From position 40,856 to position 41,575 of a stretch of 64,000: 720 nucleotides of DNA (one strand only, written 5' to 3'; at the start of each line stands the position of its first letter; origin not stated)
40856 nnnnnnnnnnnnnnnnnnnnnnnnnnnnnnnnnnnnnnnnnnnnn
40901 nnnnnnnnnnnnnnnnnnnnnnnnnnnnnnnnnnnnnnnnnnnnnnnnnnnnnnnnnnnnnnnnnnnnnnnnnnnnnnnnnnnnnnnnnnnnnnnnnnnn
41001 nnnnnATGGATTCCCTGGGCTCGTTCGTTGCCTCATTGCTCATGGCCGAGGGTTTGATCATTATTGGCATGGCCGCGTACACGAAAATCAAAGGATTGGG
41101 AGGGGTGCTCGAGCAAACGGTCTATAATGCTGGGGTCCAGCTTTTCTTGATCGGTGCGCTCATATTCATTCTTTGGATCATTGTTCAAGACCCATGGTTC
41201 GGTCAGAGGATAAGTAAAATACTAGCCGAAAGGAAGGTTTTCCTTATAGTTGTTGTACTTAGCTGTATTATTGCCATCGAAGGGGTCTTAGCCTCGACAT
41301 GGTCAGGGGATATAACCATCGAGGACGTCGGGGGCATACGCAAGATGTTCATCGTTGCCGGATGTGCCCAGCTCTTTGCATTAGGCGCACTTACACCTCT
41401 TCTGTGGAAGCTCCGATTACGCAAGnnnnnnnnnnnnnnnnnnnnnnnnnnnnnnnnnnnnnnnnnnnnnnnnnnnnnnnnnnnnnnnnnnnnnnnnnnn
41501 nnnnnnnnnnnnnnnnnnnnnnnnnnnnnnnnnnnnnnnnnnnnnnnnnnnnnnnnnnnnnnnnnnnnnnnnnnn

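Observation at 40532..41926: Membrane protein made of six tandem 2-TM modules with exact E-30-Q-12-W register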

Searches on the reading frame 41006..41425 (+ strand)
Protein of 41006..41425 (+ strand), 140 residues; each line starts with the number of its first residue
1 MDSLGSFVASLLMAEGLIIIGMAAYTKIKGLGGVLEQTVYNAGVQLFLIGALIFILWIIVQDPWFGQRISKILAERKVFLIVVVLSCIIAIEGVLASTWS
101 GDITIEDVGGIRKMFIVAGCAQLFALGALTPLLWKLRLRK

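Call 46: find_homologous_proteins(query=A3, max_evalue=0.001)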
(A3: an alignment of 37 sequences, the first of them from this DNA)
Query A3 (37 sequences) (140 aa, profile of the alignment): 2 proteins with E <= 0.001 among 8000 candidates.
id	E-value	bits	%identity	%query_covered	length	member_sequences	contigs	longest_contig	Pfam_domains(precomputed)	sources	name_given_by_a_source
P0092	2.3e-45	172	60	49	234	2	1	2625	-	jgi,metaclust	metaclust:\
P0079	6.2e-30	122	24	96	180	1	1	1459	-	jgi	jgi:hypothetical protein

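Call 54: search_protein_families(library=pfam, alignment_id=A3, max_evalue=10)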
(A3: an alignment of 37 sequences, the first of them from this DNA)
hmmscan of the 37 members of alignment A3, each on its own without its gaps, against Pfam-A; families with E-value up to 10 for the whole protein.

A. member 1, seq(140 aa): 0 families

B. families by the number of members that match (of 37 scanned): 41 families (the first 25 are shown)
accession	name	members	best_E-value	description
PF09872.14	DUF2099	3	0.23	Uncharacterized protein conserved in archaea (DUF2099)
PF15562.11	Imm17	2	0.028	Immunity protein 17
PF19592.4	DUF6097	2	0.49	Family of unknown function (DUF6097)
PF22949.1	HRI2_3H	1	0.0012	Heme-regulated eIF-2-alpha kinase, helical domain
PF09945.14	DUF2177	1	0.0063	Predicted membrane protein (DUF2177)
PF13303.11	PTS_EIIC_2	1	0.009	Phosphotransferase system, EIIC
PF07298.16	NnrU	1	0.011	NnrU protein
PF18714.6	PI-TkoII_IV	1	0.011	DNA polymerase II intein Domain IV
PF25592.1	DUF7937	1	0.02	Domain of unknown function (DUF7937)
PF25686.1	Betaherpes_U91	1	0.038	Betaherpesvirus U91 protein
PF11297.13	DUF3098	1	0.059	Protein of unknown function (DUF3098)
PF13988.11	DUF4225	1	0.063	Protein of unknown function (DUF4225)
PF22031.2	MCP_V20_C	1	0.11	Major capsid protein V20 C-terminal domain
PF02274.22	ADI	1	0.15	Arginine deiminase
PF09220.15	LA-virus_coat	1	0.17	L-A virus, major coat protein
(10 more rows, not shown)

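Call 61: predict_structure(alignment_id=A3)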
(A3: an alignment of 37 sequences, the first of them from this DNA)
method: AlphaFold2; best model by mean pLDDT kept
length: 140 residues; sequences in the alignment: 37
mean_pLDDT: 91.0   pTM: 0.83
mean pLDDT of the five models: 91.0, 89.9, 87.7, 87.6, 87.2
residues with pLDDT >= 90: 93; 70-90: 46; 50-70: 1; < 50: 0
segments of 3 or more residues with pLDDT < 50: none
pLDDT, mean of each block of 10 residues (from residue 1): 96 96 81 87 97 96 85 86 98 93 78 90 97 94
secondary structure, 60 per line:
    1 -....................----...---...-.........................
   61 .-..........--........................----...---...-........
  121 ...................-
elements in order: H2-21 E26-28 E32-34 H36-61 H63-72 H75-98 E103-105 E109-111 H113-139

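Call 63: fold_search(model_id=the predicted structure, library=pdb)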
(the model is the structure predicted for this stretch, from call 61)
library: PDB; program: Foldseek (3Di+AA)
matches with E <= 10: 290; with E <= 0.001: 0
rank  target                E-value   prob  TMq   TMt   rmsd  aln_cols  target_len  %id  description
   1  7aam_B                9.3e-02  0.20  0.24  0.13  42.1       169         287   11  Crystal structure of the F-BAR domain of PSTIPIP1 bound to the CTH domain of the phosphatase LYP (released 2022-02-23)
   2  7aam_A                1.9e-01  0.14  0.24  0.14  41.7       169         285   11  Crystal structure of the F-BAR domain of PSTIPIP1 bound to the CTH domain of the phosphatase LYP (released 2022-02-23)
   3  7ocf_I                2.9e-01  0.51  0.42  0.35   7.3       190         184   10  Active state GluA1/A2 AMPA receptor in complex with TARP gamma 8 and CNIH2 (LBD-TMD) (released 2021-06-09)
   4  7aan_B                3.5e-01  0.18  0.30  0.15  42.7       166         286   10  Crystal structure of the F-BAR domain of PSTIPIP1 (released 2022-02-23)
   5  7aal_A                3.5e-01  0.14  0.27  0.14  43.2       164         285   12  Crystal structure of the F-BAR domain of PSTIPIP1, G258A mutant (released 2022-02-23)
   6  9rn4_F                4.0e-01  0.14  0.29  0.25   9.5       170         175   13  GluA4 in complex with TARP-2, desensitized state, structure of TMD/LBD domains (released 2025-09-24)
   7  4gd3_A                5.7e-01  0.11  0.23  0.19  12.7       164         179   13  Structure of E. coli hydrogenase-1 in complex with cytochrome b (released 2013-01-02)
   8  9dx7_A                6.4e-01  0.30  0.46  0.24  11.5       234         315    8  LRRC8A:D Conformation 1 (released 2024-11-27)
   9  7ocd_I                6.4e-01  0.14  0.31  0.27   8.1       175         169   10  Resting state GluA1/A2 heterotetramer in complex with auxiliary subunit TARP gamma 8 (LBD-TMD) (released 2021-06-09)
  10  8pnu_A                6.8e-01  0.25  0.38  0.35  11.5       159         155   14  Cryo-EM structure of styrene oxide isomerase bound to benzylamine inhibitor (released 2024-04-03)
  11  5c5b_D                7.2e-01  0.18  0.33  0.14  32.6       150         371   13  Crystal Structure of Human APPL BAR-PH Heterodimer (released 2016-06-22)
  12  7lep_G                7.7e-01  0.28  0.44  0.39   7.6       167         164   12  The composite LBD-TMD structure combined from all hippocampal AMPAR subtypes at 3.25 Angstrom resolution (released 2021-05-12)
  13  7qhb_I                7.7e-01  0.16  0.34  0.28   8.8       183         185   14  Active state of GluA1/2 in complex with TARP gamma 8, L-glutamate and CTZ (released 2022-02-23)
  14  1o5h_A                8.1e-01  0.14  0.30  0.25   7.6       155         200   13  Crystal structure of formiminotetrahydrofolate cyclodeaminase (TM1560) from Thermotoga maritima at 2.80 A resolution (released 2003-09-30)
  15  8f74_E                9.2e-01  0.28  0.47  0.24  14.6       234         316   10  LRRC8A(T48D):C conformation 2 top focus (released 2023-03-08)
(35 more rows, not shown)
